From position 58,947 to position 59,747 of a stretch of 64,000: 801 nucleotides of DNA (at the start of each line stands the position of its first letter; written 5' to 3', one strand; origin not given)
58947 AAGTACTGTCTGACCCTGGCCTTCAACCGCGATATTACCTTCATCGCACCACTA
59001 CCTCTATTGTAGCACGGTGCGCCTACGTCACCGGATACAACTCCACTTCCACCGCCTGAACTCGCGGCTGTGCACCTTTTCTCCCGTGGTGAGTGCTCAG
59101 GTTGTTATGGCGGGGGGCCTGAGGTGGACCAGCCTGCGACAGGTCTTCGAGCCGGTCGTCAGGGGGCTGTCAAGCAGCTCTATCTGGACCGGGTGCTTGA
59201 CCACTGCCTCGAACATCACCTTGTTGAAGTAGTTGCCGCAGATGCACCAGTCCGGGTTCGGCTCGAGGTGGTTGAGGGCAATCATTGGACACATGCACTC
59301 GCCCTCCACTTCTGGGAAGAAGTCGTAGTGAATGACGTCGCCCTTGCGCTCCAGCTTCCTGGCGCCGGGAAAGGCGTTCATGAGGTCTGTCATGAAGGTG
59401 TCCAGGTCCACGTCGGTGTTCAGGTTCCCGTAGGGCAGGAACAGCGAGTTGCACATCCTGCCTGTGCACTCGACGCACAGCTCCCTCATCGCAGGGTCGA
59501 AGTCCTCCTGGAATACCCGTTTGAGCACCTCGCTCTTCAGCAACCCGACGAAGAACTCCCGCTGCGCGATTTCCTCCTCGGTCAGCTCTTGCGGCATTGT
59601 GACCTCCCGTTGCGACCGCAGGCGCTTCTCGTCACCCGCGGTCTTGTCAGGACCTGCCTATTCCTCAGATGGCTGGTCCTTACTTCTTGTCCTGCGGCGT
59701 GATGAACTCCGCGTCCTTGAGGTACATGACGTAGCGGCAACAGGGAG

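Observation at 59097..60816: Three tandem paralogs of an uncharacterised Cys-motif protein family immediately upstream of the GRE cluster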

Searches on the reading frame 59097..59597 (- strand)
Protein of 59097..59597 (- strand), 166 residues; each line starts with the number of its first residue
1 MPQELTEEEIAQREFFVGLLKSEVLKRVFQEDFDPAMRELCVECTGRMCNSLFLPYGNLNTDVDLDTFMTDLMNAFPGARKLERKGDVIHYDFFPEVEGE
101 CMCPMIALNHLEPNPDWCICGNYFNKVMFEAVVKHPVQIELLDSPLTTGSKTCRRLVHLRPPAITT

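Call 3: search_protein_families(library=pfam, proteins=[window:59097-59597:-], max_evalue=1)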
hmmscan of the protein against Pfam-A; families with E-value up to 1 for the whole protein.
window:59097-59597:- (166 aa): 1 family
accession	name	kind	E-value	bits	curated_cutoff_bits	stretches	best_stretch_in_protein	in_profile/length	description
PF19641.4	DUF6144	-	8.8e-06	26.2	28.8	1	101-153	119-170/181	Family of unknown function (DUF6144)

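Call 4: search_protein_families(library=ncbifam, proteins=[window:59097-59597:-], max_evalue=1)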
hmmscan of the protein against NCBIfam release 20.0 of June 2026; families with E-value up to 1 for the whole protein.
window:59097-59597:- (166 aa): 0 families

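Call 7: search_solved_structures(query=A1, max_evalue=10, show_alignments=2)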
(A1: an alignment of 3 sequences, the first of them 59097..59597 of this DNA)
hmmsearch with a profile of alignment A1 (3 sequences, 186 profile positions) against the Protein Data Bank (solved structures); distinct sequences matched with E-value up to 10: 5.
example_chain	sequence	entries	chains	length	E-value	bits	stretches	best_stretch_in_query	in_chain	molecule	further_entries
4s1t_A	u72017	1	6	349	0.5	13.2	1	48-166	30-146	Uridylate-specific endoribonuclease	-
4rs4_A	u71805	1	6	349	0.58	13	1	48-152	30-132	Uridylate-specific endoribonuclease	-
9ugg_A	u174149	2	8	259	1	12.2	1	101-182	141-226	Lantibiotic ABC transporter ATP-binding protein PsdA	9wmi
23wn_A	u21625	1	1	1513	1.4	11.7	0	19-83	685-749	DP622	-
23wo_A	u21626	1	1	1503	1.7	11.5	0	19-83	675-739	DP221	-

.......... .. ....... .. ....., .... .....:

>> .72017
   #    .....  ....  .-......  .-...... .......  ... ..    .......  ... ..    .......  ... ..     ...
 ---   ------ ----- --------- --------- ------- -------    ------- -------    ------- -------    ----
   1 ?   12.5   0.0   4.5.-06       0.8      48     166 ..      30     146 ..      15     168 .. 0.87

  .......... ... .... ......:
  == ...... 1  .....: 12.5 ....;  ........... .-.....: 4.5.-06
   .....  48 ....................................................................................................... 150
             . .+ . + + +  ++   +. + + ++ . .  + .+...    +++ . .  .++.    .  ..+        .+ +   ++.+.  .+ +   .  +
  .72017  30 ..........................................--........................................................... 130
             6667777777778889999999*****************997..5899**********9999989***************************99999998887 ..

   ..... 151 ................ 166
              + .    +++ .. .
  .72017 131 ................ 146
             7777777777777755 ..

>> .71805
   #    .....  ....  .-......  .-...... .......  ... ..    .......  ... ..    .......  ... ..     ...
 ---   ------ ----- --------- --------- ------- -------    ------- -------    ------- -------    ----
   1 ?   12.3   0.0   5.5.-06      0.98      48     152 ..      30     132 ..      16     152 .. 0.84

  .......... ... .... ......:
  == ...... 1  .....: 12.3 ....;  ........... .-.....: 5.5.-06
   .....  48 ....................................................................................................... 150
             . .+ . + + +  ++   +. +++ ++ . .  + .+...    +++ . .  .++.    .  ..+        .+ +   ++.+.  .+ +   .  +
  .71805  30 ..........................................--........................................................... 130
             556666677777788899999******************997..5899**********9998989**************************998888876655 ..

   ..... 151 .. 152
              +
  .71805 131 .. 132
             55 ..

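Call 8: find_homologous_proteins(query=A1, max_evalue=0.001)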
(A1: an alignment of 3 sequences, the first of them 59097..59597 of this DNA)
Query A1 (3 sequences) (166 aa, profile of the alignment): 106 proteins with E <= 0.001 among 1441 candidates.
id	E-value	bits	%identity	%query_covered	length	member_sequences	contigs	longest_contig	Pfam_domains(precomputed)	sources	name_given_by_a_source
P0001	4.2e-87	309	26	96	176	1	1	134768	-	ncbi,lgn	-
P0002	1.0e-86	307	32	59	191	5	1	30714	-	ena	-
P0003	1.5e-83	297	34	59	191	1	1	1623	-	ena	-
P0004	2.6e-81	290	31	62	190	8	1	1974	-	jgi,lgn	-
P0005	3.1e-81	289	33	62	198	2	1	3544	-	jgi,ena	-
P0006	7.3e-81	288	34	62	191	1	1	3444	-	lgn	-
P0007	7.4e-81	288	33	62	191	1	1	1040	-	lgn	-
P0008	1.0e-80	288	33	62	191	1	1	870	-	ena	-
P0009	2.5e-80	287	32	62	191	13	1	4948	-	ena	-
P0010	8.9e-80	285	29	81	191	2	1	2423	-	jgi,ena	-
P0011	7.1e-79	282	30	62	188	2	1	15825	-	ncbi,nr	ncbi:MAG: hypothetical protein IBX68_04130, partial [Dehalococcoidia bacterium]|nr:hypothetical prot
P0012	8.3e-79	282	31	62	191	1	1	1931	-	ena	-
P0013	9.1e-79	281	31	62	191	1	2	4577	-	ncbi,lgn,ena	ncbi:MAG: hypothetical protein V3V32_04225 [Dehalococcoidia bacterium]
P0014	2.4e-78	280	31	62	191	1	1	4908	-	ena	-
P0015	4.3e-78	279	31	62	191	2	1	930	-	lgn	-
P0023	2.5e-77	277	29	81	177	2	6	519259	-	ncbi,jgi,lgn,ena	-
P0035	4.8e-71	256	31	69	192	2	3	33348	-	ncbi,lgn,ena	-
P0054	6.7e-63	230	83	100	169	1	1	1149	PF19641.5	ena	-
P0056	2.1e-61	225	81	100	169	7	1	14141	PF19641.5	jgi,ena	-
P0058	2.9e-61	224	83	100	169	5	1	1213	PF19641.5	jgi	-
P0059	7.4e-61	223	82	100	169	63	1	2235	PF19641.5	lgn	-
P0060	1.2e-58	216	78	100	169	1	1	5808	PF19641.5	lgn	-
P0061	2.0e-58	215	77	100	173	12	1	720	PF19641.5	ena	-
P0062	9.8e-58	213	72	100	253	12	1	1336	PF19641.5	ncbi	-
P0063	1.3e-57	212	80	100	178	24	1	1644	PF19641.5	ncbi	-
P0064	2.2e-57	212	77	100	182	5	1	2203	PF19641.5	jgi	-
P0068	5.3e-56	207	77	100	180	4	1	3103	PF19641.5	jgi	jgi:hypothetical protein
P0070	2.6e-55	205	79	100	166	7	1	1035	PF19641.5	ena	-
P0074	4.7e-53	198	68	100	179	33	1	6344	PF19641.5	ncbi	ncbi:MAG: DUF6144 family protein [Dehalococcoidia bacterium]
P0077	8.6e-52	193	67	100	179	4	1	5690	PF19641.5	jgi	-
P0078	1.0e-51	193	68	100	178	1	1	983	PF19641.5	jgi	jgi:hypothetical protein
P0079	1.1e-51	193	67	100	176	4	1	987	PF19641.5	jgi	-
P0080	1.7e-51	192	66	100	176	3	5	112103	PF19641.5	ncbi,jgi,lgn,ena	-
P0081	1.2e-50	190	30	89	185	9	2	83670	-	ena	-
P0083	3.2e-50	188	27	89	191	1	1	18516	-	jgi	jgi:hypothetical protein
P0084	3.6e-50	188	67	100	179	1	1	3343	PF19641.5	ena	-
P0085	4.7e-50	188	66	100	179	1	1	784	PF19641.5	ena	-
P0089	3.8e-49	185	65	100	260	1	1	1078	PF02597.27,PF19641.5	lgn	-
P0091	6.2e-49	184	68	100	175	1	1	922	PF19641.5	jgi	jgi:hypothetical protein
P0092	2.0e-48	183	62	100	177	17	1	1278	PF19641.5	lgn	-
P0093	2.8e-48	182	62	100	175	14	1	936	PF19641.5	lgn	-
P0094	3.2e-48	182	64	100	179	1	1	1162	PF19641.5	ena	-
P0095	6.7e-48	181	62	100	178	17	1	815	PF19641.5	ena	-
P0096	8.2e-47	177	62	100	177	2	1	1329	PF19641.5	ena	-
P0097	3.4e-46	175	64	100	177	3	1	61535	PF19641.5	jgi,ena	jgi:hypothetical protein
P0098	3.7e-45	172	61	100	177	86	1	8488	PF19641.5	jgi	jgi:hypothetical protein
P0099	1.2e-44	170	63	100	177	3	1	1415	PF19641.5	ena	-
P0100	1.6e-44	170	58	100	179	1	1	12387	PF19641.5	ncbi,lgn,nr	ncbi:MAG: hypothetical protein IBX68_05880 [Dehalococcoidia bacterium]|nr:hypothetical protein [Deha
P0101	3.7e-37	146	78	59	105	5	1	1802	PF19641.5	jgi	jgi:hypothetical protein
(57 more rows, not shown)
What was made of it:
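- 59097..59597 (-): p1: 166-aa six-Cys protein of the DUF6144-proper subfamily. This is the paralogue that is fused to, or followed by, ThiS in other lineages. Pfam DUF6144 scores 26.2 bits, just under the 28.8 cutoff (call 3), while orthologues carry PF19641 (call 8).
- On Pfam DUF6144 (PF19641): Many p1 orthologues carry a precomputed PF19641 annotation (call 8).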

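Call 14: find_encoding_contigs(protein=P0023, flank=10000, max_places=4)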
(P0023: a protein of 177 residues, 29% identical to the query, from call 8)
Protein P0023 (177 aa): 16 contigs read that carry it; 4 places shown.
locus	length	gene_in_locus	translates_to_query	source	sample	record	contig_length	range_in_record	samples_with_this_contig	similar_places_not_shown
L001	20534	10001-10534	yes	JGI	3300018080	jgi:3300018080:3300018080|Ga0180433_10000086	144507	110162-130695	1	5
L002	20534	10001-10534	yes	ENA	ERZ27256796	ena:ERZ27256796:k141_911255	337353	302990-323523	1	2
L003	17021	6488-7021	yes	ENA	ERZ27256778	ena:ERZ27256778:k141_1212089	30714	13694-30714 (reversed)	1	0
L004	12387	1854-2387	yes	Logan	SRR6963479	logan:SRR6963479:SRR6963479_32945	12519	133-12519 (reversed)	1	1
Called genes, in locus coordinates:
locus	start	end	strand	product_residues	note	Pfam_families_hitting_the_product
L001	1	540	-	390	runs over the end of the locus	PF02515:CoA_transf_3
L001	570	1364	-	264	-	PF00378:ECH_1, PF16113:ECH_2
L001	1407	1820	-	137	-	PF12172:zf-ChsH2, PF01796:OB_ChsH2_C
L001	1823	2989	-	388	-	PF22691:Thiolase_C_1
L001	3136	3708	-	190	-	PF00989:PAS, PF08448:PAS_4, PF13426:PAS_9 (weak), PF00376:MerR (weak), PF12728:HTH_17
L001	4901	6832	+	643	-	PF02730:AFOR_N, PF01314:AFOR_C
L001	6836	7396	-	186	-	PF19620:DUF6125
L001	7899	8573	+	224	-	PF07978:NIPSNAP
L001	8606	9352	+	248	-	PF07978:NIPSNAP (faint)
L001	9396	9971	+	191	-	-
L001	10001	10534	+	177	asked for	-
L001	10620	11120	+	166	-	-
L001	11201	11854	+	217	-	-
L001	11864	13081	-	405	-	PF08240:ADH_N, PF00107:ADH_zinc_N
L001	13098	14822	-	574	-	PF02776:TPP_enzyme_N, PF00205:TPP_enzyme_M, PF02775:TPP_enzyme_C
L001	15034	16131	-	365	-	PF00226:DnaJ, PF01556:DnaJ_C, PF00684:DnaJ_CXXCXGXG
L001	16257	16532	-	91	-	PF09723:Zn_ribbon_8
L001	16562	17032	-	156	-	PF00011:HSP20, PF17886:ArsA_HSP20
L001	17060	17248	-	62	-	-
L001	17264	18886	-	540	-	PF00118:Cpn60_TCP1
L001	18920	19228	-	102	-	PF00166:Cpn10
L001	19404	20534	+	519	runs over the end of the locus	PF01590:GAF (weak), PF13492:GAF_3, PF00989:PAS, PF08448:PAS_4, PF13188:PAS_8, PF13426:PAS_9, PF00512:HisKA, PF02518:HATPase_c, +1 more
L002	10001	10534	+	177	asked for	-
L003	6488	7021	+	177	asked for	-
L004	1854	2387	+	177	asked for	-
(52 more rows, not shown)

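Call 15: find_encoding_contigs(protein=P0080, flank=10000, max_places=4)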
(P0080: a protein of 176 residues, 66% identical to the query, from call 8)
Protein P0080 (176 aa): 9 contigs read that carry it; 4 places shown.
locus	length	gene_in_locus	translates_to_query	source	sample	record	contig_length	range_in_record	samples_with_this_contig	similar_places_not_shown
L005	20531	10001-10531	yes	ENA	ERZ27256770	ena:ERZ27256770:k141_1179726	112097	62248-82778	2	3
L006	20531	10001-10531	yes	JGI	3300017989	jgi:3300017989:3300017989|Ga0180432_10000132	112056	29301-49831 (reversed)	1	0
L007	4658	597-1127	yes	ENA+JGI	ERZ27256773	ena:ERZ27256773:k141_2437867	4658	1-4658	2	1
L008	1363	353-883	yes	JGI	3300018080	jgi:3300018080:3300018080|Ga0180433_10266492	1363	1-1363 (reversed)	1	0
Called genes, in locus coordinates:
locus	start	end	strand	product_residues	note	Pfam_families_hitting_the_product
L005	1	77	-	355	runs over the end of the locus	PF09394:Inhibitor_I42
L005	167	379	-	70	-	-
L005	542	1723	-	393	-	PF01590:GAF, PF13185:GAF_2, PF13492:GAF_3, PF13487:HD_5, PF01966:HD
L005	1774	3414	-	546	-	PF04773:FecR, PF18998:Flg_new_2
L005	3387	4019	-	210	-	PF07638:Sigma70_ECF (weak), PF04542:Sigma70_r2, PF08281:Sigma70_r4_2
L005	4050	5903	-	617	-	PF05226:CHASE2, PF00211:Guanylate_cyc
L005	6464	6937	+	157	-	PF10604:Polyketide_cyc2 (weak)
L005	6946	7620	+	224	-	PF07978:NIPSNAP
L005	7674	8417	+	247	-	-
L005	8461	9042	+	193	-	-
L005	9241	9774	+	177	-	-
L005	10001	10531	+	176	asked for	PF19641:DUF6144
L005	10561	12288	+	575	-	PF02776:TPP_enzyme_N, PF00205:TPP_enzyme_M, PF02775:TPP_enzyme_C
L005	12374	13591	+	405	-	PF08240:ADH_N, PF00107:ADH_zinc_N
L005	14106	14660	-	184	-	PF00383:dCMP_cyt_deam_1, PF14437:MafB19-deam (faint)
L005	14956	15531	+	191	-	PF13238:AAA_18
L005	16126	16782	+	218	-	PF12728:HTH_17, PF13411:MerR_1, PF00376:MerR, PF14361:RsbRD_N (weak)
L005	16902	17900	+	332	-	PF03176:MMPL, PF12349:Sterol-sensing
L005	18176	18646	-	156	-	PF03061:4HBT, PF13279:4HBT_2 (weak), PF13622:4HBT_3 (weak)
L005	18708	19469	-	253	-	PF00106:adh_short, PF08659:KR, PF13561:adh_short_C2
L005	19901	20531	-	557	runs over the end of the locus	PF00890:FAD_binding_2, PF01266:DAO (faint), PF12831:FAD_oxidored (faint)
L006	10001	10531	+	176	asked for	PF19641:DUF6144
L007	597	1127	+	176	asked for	PF19641:DUF6144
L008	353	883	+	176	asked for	PF19641:DUF6144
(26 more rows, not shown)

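Call 16: find_encoding_contigs(protein=P0081, flank=10000, max_places=3)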
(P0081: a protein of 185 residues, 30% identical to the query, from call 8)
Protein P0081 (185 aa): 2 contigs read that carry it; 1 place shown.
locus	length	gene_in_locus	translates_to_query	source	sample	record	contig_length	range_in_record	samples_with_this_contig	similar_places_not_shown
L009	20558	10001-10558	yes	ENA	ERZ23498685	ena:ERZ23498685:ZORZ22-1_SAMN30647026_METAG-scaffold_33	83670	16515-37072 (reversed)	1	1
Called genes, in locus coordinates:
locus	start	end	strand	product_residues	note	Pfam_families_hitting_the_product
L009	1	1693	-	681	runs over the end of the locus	PF01627:Hpt, PF07194:P2, PF02895:H-kinase_dim, PF02518:HATPase_c, PF01584:CheW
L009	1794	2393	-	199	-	PF01584:CheW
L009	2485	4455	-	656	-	PF00672:HAMP, PF00015:MCPsignal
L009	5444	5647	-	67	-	-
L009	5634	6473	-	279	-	-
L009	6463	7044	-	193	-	-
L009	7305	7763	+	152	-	-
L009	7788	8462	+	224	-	PF07978:NIPSNAP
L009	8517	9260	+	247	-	PF07978:NIPSNAP (faint)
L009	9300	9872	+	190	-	-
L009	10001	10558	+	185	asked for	-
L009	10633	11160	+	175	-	PF19641:DUF6144 (weak)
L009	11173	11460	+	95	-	PF02597:ThiS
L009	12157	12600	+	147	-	PF02082:Rrf2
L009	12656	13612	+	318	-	PF03460:NIR_SIR_ferr, PF01077:NIR_SIR, PF12837:Fer4_6 (faint), PF13237:Fer4_10 (weak), PF12838:Fer4_7, PF13187:Fer4_9 (weak), PF00037:Fer4 (weak)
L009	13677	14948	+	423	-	PF00291:PALP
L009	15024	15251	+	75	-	PF09834:DUF2061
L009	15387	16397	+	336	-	PF00899:ThiF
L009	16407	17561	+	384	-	PF00155:Aminotran_1_2, PF00266:Aminotran_5, PF01212:Beta_elim_lyase, PF01041:DegT_DnrJ_EryC1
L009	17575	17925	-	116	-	-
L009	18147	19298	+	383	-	-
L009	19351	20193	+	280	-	-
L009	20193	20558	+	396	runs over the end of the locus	PF01555:N6_N4_Mtase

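Call 18: find_encoding_contigs(protein=P0097, flank=10000, max_places=3)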
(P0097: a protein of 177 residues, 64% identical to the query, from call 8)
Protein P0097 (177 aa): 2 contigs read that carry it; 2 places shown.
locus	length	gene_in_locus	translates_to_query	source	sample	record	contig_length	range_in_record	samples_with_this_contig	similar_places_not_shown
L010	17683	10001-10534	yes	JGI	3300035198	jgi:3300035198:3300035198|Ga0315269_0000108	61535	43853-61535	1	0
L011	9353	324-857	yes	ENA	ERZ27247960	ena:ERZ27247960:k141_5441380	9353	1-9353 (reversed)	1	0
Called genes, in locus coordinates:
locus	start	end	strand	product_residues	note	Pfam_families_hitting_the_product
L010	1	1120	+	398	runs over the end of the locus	PF02771:Acyl-CoA_dh_N, PF02770:Acyl-CoA_dh_M, PF00441:Acyl-CoA_dh_1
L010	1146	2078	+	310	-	PF03060:NMO, PF01070:FMN_dh (weak), PF00977:His_biosynth (weak), PF00478:IMPDH (weak)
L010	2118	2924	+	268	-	PF00378:ECH_1, PF16113:ECH_2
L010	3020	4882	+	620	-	PF02730:AFOR_N, PF01314:AFOR_C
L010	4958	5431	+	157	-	PF10604:Polyketide_cyc2 (weak)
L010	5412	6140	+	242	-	-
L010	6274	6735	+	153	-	PF13452:FAS1_DH_region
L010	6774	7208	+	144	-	PF01575:MaoC_dehydratas (weak)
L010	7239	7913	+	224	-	PF07978:NIPSNAP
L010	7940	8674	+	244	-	PF07978:NIPSNAP (faint)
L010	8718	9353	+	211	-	-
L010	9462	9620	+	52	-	-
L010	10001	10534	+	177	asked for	PF19641:DUF6144 (weak)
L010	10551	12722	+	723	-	PF04879:Molybdop_Fe4S4 (weak), PF00384:Molybdopterin, PF01568:Molydop_binding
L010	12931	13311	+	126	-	PF12838:Fer4_7 (weak), PF13187:Fer4_9 (faint), PF13247:Fer4_11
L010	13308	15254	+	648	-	PF02730:AFOR_N, PF01314:AFOR_C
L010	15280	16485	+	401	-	PF02515:CoA_transf_3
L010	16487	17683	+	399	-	?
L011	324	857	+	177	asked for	PF19641:DUF6144 (weak)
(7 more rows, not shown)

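Call 19: find_encoding_contigs(protein=P0035, flank=10000, max_places=3)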
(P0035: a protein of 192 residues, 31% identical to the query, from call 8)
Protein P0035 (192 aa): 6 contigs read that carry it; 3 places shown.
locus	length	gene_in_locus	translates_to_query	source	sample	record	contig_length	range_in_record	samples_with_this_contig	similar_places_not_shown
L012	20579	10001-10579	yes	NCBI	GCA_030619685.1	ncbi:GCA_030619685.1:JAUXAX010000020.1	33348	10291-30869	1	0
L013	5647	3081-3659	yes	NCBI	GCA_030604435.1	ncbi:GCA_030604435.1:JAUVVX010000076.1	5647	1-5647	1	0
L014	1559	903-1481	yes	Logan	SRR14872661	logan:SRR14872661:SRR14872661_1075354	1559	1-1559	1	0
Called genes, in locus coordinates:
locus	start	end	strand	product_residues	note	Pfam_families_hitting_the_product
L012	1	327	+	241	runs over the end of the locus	PF00696:AA_kinase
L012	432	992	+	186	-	PF01765:RRF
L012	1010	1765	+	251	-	PF01255:Prenyltransf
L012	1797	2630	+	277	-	PF01148:CTP_transf_1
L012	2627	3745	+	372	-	PF02670:DXP_reductoisom, PF08436:DXP_redisom_C, PF13288:DXPR_C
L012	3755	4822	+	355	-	PF02163:Peptidase_M50, PF13180:PDZ_2 (weak), PF00595:PDZ (weak), PF17820:PDZ_6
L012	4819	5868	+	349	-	PF04551:GcpE, PF26540:GcpE_C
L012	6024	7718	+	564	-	PF00587:tRNA-synt_2b, PF04073:tRNA_edit, PF03129:HGTP_anticodon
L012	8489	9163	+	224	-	PF07978:NIPSNAP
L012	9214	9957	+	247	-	PF07978:NIPSNAP (faint)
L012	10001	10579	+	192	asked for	-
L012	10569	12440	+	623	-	PF02776:TPP_enzyme_N, PF00205:TPP_enzyme_M, PF02775:TPP_enzyme_C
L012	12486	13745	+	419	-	PF08240:ADH_N, PF16912:Glu_dehyd_C (faint), PF00107:ADH_zinc_N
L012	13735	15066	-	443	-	-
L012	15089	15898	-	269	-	-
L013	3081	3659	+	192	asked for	-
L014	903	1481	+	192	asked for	-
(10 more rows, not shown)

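Call 20: find_encoding_contigs(protein=P0083, flank=10000, max_places=3)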
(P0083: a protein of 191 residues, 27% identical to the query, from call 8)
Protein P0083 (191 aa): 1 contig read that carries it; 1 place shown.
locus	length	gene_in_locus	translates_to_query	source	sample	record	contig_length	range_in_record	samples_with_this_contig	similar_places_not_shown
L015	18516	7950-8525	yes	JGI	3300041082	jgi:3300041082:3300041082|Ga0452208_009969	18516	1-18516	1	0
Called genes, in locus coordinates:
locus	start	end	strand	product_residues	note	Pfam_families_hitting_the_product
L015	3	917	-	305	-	?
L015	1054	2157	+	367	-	PF04422:FrhB_FdhB_N, PF04432:FrhB_FdhB_C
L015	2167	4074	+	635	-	PF01855:POR_N, PF02775:TPP_enzyme_C, PF00037:Fer4 (faint)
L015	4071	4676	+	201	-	PF01558:POR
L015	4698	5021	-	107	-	-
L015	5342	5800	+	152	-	-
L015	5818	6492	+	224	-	PF07978:NIPSNAP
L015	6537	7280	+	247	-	PF07978:NIPSNAP (faint)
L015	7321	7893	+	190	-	-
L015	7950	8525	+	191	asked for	-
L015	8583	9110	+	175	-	PF19641:DUF6144 (weak)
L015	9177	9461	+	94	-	PF02597:ThiS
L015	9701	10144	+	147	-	PF02082:Rrf2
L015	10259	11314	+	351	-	PF03460:NIR_SIR_ferr, PF01077:NIR_SIR, PF12837:Fer4_6 (faint), PF13237:Fer4_10 (faint), PF00037:Fer4 (weak)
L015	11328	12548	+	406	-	PF00291:PALP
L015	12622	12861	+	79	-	PF09834:DUF2061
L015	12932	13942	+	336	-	PF00899:ThiF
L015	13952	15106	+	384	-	PF00266:Aminotran_5, PF00155:Aminotran_1_2, PF01212:Beta_elim_lyase, PF01041:DegT_DnrJ_EryC1 (weak)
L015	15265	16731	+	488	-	PF00501:AMP-binding, PF13193:AMP-binding_C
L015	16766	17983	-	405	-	PF01073:3Beta_HSD (weak), PF03435:Sacchrp_dh_NADP, PF16653:Sacchrp_dh_C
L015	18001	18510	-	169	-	PF00016:RuBisCO_large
